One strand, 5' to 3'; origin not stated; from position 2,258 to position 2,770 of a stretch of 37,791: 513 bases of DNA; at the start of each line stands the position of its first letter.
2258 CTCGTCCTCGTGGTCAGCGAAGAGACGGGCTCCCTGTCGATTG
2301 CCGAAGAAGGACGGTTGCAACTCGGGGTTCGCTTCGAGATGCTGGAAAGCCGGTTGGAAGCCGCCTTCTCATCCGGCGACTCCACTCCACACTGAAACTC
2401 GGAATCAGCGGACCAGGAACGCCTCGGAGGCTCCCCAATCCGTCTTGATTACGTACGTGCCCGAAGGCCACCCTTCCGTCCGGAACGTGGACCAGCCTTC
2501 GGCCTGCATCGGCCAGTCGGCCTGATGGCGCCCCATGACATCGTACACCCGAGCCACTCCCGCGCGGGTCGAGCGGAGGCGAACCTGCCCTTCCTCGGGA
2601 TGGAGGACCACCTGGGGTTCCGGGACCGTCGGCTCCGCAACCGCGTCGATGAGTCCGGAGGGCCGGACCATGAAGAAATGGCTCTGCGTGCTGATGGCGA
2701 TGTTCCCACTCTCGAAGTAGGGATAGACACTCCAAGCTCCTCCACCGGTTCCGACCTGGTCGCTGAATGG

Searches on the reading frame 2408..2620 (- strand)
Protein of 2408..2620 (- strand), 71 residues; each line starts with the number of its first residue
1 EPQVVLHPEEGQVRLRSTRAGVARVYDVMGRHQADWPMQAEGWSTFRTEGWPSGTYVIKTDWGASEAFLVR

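Call 11: search_protein_families(library=ncbifam, proteins=[window:2408-2620:-], max_evalue=10)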
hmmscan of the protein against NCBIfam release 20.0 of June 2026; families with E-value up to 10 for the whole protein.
seq(71 aa): 1 family
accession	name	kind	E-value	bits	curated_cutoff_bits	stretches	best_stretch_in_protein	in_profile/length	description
TIGR04183.1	Por_Secre_tail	domain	0.036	14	23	1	17-60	17-58/72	T9SS type A sorting domain-containing protein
